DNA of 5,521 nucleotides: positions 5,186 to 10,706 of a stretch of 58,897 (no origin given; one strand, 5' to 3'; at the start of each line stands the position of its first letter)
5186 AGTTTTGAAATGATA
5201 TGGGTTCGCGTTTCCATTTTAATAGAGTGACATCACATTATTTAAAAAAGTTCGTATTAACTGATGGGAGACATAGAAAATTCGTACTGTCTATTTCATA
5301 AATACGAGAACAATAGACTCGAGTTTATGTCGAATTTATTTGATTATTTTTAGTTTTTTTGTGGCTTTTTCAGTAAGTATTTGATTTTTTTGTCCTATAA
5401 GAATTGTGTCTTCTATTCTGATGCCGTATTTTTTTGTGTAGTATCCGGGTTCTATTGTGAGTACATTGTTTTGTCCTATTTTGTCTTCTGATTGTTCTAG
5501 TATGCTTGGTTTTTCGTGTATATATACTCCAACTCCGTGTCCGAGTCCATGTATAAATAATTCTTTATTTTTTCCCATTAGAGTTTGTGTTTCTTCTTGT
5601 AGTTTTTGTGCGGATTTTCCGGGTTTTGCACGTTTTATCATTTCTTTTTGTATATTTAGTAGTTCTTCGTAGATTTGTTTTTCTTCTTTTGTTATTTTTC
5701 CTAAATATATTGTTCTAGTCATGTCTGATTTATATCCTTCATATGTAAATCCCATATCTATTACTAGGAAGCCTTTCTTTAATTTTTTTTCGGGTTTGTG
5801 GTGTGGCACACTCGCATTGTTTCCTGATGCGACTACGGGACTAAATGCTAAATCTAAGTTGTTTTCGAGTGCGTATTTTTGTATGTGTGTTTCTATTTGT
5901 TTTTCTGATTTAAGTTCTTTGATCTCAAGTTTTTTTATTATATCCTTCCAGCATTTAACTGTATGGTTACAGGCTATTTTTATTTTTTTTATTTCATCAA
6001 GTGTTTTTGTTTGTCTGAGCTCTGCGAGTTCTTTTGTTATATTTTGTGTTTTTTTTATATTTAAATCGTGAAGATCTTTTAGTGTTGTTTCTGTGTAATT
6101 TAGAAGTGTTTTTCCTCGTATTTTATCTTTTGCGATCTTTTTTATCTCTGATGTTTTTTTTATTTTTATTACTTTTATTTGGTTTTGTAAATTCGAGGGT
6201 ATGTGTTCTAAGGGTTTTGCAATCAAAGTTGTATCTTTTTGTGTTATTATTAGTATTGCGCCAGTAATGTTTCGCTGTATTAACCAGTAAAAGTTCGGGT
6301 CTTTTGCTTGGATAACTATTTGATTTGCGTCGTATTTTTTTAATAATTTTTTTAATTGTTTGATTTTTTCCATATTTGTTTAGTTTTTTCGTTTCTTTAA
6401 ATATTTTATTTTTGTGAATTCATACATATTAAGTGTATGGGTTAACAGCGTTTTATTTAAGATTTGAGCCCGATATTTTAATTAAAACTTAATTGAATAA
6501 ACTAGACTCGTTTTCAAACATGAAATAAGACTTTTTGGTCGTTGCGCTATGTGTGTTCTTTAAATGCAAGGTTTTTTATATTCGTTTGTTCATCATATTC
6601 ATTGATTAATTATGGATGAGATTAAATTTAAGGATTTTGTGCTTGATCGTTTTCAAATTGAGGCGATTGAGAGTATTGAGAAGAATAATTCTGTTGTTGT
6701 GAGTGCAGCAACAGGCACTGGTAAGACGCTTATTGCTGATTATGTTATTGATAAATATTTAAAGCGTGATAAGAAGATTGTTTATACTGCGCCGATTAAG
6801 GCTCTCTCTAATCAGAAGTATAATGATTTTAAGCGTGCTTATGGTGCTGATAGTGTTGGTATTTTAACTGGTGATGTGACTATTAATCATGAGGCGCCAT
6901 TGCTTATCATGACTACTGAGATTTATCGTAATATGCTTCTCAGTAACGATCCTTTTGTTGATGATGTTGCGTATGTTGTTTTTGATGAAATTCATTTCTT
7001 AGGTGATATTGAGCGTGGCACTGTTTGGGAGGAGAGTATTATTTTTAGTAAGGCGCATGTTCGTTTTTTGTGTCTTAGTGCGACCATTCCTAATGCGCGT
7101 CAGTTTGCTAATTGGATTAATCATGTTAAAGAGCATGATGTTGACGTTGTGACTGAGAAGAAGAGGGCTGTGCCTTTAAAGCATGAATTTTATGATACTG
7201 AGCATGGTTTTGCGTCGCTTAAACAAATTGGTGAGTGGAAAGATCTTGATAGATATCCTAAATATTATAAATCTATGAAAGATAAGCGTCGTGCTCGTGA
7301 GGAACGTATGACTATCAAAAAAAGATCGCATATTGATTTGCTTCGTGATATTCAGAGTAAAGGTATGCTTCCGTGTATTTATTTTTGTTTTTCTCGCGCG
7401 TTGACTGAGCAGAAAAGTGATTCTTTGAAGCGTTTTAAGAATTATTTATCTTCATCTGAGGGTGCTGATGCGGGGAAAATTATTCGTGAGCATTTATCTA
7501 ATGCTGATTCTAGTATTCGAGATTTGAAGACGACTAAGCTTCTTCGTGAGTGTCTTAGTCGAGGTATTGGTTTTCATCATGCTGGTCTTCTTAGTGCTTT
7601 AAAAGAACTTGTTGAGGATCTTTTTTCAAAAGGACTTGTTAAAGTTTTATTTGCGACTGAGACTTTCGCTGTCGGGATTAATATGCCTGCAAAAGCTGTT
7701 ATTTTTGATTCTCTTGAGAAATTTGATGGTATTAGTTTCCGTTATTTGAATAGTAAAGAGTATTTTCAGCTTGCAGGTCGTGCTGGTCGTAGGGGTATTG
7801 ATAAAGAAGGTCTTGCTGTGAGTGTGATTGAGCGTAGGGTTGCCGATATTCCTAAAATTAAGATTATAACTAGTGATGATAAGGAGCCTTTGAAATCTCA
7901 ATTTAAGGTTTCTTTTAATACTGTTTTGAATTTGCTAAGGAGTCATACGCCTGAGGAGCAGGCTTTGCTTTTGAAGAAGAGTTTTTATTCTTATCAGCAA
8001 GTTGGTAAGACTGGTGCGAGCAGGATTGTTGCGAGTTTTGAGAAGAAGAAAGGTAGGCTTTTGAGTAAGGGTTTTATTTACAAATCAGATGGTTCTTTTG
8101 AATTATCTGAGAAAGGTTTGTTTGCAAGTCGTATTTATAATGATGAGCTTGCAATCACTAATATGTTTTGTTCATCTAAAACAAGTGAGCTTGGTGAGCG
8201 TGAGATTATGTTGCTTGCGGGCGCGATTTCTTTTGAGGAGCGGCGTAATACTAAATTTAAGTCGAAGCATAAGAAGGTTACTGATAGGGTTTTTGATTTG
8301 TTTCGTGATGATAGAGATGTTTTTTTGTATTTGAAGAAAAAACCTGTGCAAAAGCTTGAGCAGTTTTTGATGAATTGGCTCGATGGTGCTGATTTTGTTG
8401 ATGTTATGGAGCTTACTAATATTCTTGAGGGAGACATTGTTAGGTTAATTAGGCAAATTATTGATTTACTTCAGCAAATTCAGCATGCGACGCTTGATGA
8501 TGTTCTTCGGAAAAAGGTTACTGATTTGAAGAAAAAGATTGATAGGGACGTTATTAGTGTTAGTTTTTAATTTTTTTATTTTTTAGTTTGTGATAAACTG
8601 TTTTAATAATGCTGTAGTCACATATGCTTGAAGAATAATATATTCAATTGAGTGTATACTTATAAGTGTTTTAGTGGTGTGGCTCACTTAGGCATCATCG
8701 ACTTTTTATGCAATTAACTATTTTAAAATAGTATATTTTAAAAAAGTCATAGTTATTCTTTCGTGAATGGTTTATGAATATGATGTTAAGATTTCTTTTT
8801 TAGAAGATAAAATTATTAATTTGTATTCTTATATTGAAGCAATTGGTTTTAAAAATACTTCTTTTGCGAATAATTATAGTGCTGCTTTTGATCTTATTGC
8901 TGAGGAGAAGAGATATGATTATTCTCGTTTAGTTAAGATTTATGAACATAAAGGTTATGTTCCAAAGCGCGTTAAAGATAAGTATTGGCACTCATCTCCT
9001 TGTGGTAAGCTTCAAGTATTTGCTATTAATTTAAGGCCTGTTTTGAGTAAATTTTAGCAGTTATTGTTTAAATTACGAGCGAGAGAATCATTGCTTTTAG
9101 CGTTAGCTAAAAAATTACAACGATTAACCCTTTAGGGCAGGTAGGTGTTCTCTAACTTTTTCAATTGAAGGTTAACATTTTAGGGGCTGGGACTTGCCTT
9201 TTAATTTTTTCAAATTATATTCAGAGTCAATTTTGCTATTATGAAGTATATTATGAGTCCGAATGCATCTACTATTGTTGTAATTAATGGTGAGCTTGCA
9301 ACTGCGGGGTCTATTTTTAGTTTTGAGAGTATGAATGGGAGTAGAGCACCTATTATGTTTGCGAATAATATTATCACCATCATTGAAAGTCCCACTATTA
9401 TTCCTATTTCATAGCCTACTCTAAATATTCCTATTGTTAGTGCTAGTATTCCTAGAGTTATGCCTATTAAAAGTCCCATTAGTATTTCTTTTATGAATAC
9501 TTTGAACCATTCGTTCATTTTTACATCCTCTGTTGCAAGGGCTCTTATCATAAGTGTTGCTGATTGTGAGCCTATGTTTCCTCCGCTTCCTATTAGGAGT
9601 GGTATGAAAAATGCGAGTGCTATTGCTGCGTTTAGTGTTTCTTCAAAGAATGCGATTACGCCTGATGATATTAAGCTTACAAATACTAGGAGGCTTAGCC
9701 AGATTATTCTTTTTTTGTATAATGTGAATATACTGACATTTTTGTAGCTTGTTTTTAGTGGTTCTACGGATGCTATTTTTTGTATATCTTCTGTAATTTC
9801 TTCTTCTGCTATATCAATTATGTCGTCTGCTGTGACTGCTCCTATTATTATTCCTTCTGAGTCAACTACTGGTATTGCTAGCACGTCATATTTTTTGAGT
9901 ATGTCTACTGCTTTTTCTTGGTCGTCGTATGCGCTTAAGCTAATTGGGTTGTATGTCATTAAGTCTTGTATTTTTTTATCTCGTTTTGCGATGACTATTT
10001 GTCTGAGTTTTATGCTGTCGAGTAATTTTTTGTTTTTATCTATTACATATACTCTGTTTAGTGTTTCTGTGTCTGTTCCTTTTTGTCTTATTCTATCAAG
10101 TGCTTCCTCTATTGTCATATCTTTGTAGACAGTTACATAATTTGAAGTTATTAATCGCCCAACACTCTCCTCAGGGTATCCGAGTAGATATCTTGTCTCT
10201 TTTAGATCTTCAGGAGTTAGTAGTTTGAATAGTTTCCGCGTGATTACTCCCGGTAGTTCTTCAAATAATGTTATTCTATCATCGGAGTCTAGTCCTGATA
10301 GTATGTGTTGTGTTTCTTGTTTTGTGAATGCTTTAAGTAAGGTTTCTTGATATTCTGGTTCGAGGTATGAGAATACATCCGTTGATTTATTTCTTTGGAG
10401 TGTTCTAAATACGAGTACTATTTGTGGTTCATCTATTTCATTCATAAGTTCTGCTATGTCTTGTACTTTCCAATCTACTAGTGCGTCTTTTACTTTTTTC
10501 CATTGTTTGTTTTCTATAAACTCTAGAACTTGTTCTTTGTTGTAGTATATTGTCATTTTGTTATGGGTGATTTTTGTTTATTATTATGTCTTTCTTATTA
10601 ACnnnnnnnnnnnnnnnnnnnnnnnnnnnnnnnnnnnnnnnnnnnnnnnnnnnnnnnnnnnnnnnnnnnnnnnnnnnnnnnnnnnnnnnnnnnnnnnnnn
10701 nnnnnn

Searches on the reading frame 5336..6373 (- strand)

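Call 88: search_protein_families(library=pfam, proteins=[window:5336-6373:-], max_evalue=0.00001)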
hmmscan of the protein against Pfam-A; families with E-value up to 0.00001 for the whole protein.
window:5336-6373:- (345 aa): 1 family
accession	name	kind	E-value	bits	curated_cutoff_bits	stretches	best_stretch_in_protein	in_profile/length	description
PF00557.29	Peptidase_M24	-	6.5e-50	170.2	23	1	130-326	2-206/208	Metallopeptidase family M24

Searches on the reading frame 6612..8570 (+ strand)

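Call 88: search_protein_families(library=pfam, proteins=[window:6612-8570:+], max_evalue=0.00001)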
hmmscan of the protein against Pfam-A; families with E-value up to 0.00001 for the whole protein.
window:6612-8570:+ (652 aa): 6 families
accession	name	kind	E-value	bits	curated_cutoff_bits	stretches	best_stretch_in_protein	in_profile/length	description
PF00270.35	DEAD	-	3.5e-26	92.4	26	1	13-163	2-165/167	DEAD/DEAH box helicase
PF08148.17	DSHCT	-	2.7e-23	83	22.7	1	498-648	4-170/172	DSHCT (NUC185) domain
PF04851.21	ResIII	-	7.8e-15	55.6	22.5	1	11-160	4-163/164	Type III restriction enzyme, res subunit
PF00271.37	Helicase_C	-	6e-08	33.4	23.5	1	304-395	27-110/110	Helicase conserved C-terminal domain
PF22527.2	DEXQc_Suv3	-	1.9e-06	27.9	27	1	34-158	22-133/154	DEXQ-box helicase domain of Suv3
PF20720.3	nSTAND3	-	5.8e-06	26.5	27.2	0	16-66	8-58/155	Novel STAND NTPase 3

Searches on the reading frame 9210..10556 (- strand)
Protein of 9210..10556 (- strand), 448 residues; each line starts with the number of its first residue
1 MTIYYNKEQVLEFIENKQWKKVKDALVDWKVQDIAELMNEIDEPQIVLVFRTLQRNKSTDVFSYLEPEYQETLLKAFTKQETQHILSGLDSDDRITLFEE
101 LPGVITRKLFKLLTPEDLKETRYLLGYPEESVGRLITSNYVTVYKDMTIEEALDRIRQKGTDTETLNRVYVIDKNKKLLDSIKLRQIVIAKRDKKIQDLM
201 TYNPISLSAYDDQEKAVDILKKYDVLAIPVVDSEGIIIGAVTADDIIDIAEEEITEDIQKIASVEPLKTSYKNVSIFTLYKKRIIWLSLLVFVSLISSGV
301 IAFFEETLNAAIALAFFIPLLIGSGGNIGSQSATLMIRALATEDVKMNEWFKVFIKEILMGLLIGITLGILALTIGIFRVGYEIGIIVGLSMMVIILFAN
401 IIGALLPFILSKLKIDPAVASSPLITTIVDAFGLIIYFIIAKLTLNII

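Call 88: search_protein_families(library=pfam, proteins=[window:9210-10556:-], max_evalue=0.00001)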
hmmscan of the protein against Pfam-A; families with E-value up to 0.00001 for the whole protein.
window:9210-10556:- (448 aa): 3 families
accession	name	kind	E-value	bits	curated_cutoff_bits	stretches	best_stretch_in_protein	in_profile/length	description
PF01769.21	MgtE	-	2.8e-36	125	27.6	1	318-440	1-125/125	Divalent cation transporter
PF03448.22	MgtE_N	-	1.8e-24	86.6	25.9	1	31-130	3-102/102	MgtE intracellular N domain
PF00571.33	CBS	-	7.4e-19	68.3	24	2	197-249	2-54/57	CBS domain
